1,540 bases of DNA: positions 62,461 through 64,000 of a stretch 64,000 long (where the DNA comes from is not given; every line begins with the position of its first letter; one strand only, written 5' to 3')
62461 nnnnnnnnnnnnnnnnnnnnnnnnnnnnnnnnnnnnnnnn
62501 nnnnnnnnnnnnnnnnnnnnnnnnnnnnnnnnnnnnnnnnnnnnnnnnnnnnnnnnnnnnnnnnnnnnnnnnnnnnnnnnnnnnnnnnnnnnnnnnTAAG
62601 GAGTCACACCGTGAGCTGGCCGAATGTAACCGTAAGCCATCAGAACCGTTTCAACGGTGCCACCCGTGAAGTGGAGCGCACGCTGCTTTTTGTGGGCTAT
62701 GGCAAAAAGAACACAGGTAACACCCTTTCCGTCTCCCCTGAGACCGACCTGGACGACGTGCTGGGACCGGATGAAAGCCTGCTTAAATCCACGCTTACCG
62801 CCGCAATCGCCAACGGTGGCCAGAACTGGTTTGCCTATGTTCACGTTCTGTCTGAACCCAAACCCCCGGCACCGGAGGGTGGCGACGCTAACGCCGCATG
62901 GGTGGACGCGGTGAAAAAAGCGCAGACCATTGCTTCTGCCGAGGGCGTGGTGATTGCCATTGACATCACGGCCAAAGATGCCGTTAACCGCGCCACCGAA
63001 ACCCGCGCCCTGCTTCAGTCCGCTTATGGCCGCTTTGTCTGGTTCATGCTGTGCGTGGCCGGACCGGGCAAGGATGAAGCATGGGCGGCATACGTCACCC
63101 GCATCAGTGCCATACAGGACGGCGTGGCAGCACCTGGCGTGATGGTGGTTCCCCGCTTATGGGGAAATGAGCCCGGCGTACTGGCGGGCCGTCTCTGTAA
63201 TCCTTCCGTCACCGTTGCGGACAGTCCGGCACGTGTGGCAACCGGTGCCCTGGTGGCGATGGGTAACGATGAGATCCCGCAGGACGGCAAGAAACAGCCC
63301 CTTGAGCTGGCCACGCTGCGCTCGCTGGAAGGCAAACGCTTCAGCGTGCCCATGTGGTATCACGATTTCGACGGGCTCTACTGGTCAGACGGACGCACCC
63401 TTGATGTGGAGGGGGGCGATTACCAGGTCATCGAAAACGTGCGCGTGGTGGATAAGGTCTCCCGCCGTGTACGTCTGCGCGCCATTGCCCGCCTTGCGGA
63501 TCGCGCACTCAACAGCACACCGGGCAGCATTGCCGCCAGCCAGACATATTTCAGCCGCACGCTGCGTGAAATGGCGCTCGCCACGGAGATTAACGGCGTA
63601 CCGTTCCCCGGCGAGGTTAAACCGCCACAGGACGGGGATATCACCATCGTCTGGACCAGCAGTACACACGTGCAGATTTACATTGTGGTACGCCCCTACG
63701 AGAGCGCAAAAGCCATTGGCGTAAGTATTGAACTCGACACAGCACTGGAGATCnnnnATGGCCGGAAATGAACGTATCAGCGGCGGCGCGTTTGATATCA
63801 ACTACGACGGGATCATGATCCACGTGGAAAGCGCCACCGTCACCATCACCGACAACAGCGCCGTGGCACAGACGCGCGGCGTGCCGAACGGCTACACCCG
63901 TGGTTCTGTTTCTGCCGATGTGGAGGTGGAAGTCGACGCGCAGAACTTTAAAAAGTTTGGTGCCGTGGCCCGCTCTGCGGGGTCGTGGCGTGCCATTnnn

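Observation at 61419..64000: Tail completion and tail genes follow gpL directly, with no lysis cassette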

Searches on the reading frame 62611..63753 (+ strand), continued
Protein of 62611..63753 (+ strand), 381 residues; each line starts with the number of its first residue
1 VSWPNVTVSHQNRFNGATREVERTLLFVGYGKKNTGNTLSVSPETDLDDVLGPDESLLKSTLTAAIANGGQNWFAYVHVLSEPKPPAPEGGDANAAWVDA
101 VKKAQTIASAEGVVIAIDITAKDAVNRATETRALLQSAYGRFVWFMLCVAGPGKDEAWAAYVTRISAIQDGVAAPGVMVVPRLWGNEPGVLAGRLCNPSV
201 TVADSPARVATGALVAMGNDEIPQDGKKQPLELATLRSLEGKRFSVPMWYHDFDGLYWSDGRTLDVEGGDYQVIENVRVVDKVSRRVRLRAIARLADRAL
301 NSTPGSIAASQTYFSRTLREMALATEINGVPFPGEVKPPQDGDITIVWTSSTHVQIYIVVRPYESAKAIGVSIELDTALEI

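Call 26: get_annotated_region(hit=H54, flank=4000)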
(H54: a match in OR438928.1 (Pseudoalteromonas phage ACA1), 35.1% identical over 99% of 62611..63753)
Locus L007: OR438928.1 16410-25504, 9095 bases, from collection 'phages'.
description: Pseudoalteromonas phage ACA1, complete genome.
organism: Pseudoalteromonas phage ACA1 (NCBI taxid 3073884)
taxonomy: Viruses; Duplodnaviria; Heunggongvirae; Uroviricota; Caudoviricetes; Peduoviridae
host: Pseudoalteromonas elyakovii HL-AS1; source: arctic sediment; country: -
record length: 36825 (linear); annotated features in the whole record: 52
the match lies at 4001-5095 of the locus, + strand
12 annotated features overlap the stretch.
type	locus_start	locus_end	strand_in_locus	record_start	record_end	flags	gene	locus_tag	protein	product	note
CDS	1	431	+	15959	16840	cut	-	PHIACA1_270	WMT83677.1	prohead protease/scaffold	gp27; homolog of phage C5a gp26 (YP_009787995); HHpred match to P51719 and P25478 P2 scaffold; This protein is known to ...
CDS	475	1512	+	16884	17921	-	-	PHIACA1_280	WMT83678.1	major capsid protein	gp28; homolog of phage C5a gp27 (YP_009276438); HHpred match to P51720 HP1 and pdb:7JW1_b, P2 major capsid protein; ...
CDS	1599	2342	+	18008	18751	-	-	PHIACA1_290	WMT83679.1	small terminase subunit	gp29; homolog of phage C5a gp29 (YP_009787998); HHpred match to P51721 HP1 and P25476 P2 gpM small terminase subunit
CDS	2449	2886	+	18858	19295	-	-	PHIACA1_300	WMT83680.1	head completion protein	gp30; homolog of phage C5a gp30 (YP_009787999); HHpred match to P51722 HP1 and P25475 P2 head completion proteins; ...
CDS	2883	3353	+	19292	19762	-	-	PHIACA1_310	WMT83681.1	tail completion protein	gp31; homolog of C5a gp31 (YP_009788000); HHpred match to P51723 HP1 and P36933 gpR tail completion protein (PMID ...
CDS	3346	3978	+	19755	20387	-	-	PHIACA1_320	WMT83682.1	tail completion protein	gp32; homolog of C5a gp32 (YP_009788001); HHpred match to P51724 HP1 and P36934 P2 gpR tail completion protein (PMID ...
CDS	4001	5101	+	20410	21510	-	-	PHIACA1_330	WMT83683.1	contractile sheath protein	gp33; homolog of phage C5a gp33 (YP_009788002); HHpred match to P51725 HP1 and P22501 P2 contractile sheath and ...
CDS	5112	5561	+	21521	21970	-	-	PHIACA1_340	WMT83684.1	tail tube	gp34; homolog of phage C5a gp34 (YP_009788003); HHpred match to P51726 HP1 and P22502 P2 tail tube and pdb:8ED0_F ...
CDS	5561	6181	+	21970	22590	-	-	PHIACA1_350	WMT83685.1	hypothetical protein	gp35; blast matches to eclectic phages and bacterial chromosomes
CDS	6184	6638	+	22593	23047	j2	-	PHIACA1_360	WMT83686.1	tail assembly chaperone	gp36a; Includes a projected programmed frameshift analogous to that in phage P2 (PMID 12426340); tail assembly ...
CDS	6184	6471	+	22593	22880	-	-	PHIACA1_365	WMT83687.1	tail assembly chaperone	gp36; homolog of phage C5a gp39 (YP_009788008); HHpred match to P51730 HP1 tail assembly chaperone, and PF10963.11, ...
CDS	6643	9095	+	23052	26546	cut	-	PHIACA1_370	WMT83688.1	tape measure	gp37; homolog of phage C5a gp40 (YP_009788009); HHPred match to P51731 HP1 and O64314 P2 tape measure proteins with ...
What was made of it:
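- ACA1 (call 26) shares L-R-S-sheath-tube, but no lysis gene is annotated between its tube and chaperone genes.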

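Call 27: get_annotated_region(hit=H26, flank=4000)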
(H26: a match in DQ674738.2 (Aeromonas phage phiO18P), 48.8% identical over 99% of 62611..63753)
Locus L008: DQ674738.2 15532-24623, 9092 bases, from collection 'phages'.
description: Aeromonas phage phiO18P, complete genome.
organism: Aeromonas phage phiO18P (NCBI taxid 2913974)
taxonomy: Viruses; Duplodnaviria; Heunggongvirae; Uroviricota; Caudoviricetes; Peduoviridae; Bielevirus; Bielevirus phiO18P
host: Aeromonas media; source: -; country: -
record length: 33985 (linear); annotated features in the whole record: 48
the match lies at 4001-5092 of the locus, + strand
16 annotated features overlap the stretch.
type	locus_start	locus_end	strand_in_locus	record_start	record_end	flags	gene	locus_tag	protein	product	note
CDS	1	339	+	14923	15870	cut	-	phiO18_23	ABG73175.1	putative capsid scaffolding protein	-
CDS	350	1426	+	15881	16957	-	-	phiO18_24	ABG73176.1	putative major capsid protein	-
CDS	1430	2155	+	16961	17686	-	terS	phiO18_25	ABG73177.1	putative terminase small subunit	-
CDS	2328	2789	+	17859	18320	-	-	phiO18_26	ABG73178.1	putative head completion protein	-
CDS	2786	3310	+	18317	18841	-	-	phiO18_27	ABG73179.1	conserved hypothetical protein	-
CDS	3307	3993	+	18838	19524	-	-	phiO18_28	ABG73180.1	putative tail completion protein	-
CDS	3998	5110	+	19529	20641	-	-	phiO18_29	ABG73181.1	putative tail sheath protein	-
CDS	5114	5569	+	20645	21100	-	-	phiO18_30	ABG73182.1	putative tail tube protein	-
CDS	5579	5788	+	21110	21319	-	-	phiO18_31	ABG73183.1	putative zinc finger protein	-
CDS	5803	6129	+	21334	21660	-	hol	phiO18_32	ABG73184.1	putative holin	-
CDS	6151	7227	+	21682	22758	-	met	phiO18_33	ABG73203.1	putative N6-methyltransferase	-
CDS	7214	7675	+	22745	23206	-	lys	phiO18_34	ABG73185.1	putative muramidase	-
CDS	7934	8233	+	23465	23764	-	-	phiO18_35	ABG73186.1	conserved hypothetical protein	-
CDS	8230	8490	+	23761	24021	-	-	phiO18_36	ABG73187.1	conserved hypothetical protein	-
CDS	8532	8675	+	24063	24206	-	-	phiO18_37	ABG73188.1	conserved hypothetical protein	-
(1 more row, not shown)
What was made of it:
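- Closest known: Aeromonas phage phiO18P. Same: Same order, and it also has an N6-methyltransferase between holin and endolysin (call 27).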

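Call 28: get_annotated_region(hit=H25, flank=4000)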
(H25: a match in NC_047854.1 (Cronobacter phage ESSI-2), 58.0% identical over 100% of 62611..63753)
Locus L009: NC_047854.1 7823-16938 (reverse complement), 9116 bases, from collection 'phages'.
description: Cronobacter phage ESSI-2, complete genome.
organism: Cronobacter phage ESSI-2 (NCBI taxid 947842)
taxonomy: Viruses; Duplodnaviria; Heunggongvirae; Uroviricota; Caudoviricetes; Peduoviridae; Seongnamvirus; Seongnamvirus ESSI2
host: Cronobacter sakazakii; source: -; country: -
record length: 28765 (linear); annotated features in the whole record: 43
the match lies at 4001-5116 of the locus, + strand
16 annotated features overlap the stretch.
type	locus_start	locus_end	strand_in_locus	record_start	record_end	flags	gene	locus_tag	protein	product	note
CDS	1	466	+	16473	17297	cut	-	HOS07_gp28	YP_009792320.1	head scaffolding protein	-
CDS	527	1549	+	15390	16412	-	-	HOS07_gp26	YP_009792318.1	major capsid protein, P2 family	-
CDS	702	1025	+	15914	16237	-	-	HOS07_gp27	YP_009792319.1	hypothetical protein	-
CDS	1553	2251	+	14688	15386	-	-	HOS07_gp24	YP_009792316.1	terminase small subunit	-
CDS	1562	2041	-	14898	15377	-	-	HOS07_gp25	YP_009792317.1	hypothetical protein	-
CDS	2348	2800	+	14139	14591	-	-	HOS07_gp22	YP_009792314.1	head-tail adaptor Ad1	-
CDS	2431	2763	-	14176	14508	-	-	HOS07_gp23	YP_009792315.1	hypothetical protein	-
CDS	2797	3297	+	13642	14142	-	-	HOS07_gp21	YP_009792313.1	tail terminator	-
CDS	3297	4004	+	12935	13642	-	-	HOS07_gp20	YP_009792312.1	tail completion or Neck1 protein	-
CDS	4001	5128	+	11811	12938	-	-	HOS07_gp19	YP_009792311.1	tail sheath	-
CDS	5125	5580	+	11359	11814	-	-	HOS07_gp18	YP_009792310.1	tail protein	-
CDS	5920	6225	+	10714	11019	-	-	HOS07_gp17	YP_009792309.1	endolysin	-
CDS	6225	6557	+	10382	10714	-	-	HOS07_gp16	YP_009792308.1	Rz-like spanin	-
CDS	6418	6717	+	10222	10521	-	-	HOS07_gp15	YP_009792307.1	hypothetical protein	-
CDS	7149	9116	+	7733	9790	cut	-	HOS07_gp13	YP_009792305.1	tail tape measure protein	-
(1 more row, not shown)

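Call 39: predict_structure(alignment_id=A1)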
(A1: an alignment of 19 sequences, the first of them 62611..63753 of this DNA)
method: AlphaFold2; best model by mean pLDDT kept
length: 381 residues; sequences in the alignment: 19
mean_pLDDT: 73.0   pTM: 0.70
mean pLDDT of the five models: 73.0, 72.5, 69.3, 66.5, 63.0
residues with pLDDT >= 90: 60; 70-90: 186; 50-70: 77; < 50: 58
segments of 3 or more residues with pLDDT < 50: 1-4, 13-21, 86-91, 200-215, 251-255, 261-272, 327-330
pLDDT, mean of each block of 10 residues (from residue 1): 48 46 80 90 89 91 83 83 56 73 79 88 87 72 83 93 89 74 85 67 38 52 88 84 72 47 37 54 71 78 88 84 59 69 86 82 64 68 34
secondary structure, 60 per line:
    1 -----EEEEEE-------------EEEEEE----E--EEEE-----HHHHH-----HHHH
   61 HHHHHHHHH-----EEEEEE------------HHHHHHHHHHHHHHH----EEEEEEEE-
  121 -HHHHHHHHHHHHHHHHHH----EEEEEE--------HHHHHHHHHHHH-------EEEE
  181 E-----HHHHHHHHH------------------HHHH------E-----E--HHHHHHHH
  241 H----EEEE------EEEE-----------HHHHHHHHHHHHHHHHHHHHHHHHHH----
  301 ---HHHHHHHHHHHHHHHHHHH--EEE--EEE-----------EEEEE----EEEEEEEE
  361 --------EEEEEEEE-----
elements in order: E6-11 E25-30 E38-41 H47-51 H57-69 E75-80 H93-107 E112-119 H122-139 E144-149 H158-169 E177-181 H187-195 H214-217 H233-241 E246-249 E256-259 H271-296 H304-322 E325-327 E330-332 E344-348 E353-360 E369-376
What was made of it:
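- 62611..63756 (+): Contractile tail sheath, HP1 orf23 type (Pfam DUF2586). GTG start with AAGGAG 7 nt upstream. AF2 model has pLDDT 73 and pTM 0.70 (call 39).
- On Contractile-tail sheath proteins: AF2 model pTM 0.70 (call 39).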

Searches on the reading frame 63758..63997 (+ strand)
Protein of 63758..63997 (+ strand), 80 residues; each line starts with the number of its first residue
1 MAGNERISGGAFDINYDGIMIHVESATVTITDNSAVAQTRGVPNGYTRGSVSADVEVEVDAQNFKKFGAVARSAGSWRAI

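Call 8: search_protein_families(library=pfam, proteins=[window:63758-63997:+], max_evalue=0.1)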
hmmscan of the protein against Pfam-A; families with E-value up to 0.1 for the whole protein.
window:63758-63997:+ (80 aa): 1 family
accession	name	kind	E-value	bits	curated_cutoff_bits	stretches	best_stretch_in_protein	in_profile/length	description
PF10772.14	Phage_HP1_Orf24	-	1.3e-25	90.5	25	1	12-80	3-71/134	Bacteriophage HP1, Orf24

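Call 9: search_protein_families(library=phrogs, proteins=[window:63758-63997:+], max_evalue=0.01)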
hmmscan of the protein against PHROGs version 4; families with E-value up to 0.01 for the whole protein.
window:63758-63997:+ (80 aa): 2 families
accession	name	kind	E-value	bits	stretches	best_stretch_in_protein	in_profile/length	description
phrog_1182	-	tail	3.8e-31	109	1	4-80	2-78/151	tail protein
phrog_9786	-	unknown function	9.3e-07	29.9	1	6-37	4-35/60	-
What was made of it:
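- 63758..64000 (+): Tail tube, HP1 orf24 type. Only the first 80 codons are present; the window end cuts the gene (full length 153 aa). PF10772 E=1.3e-25 (call 8). phrog_1182 (call 9).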
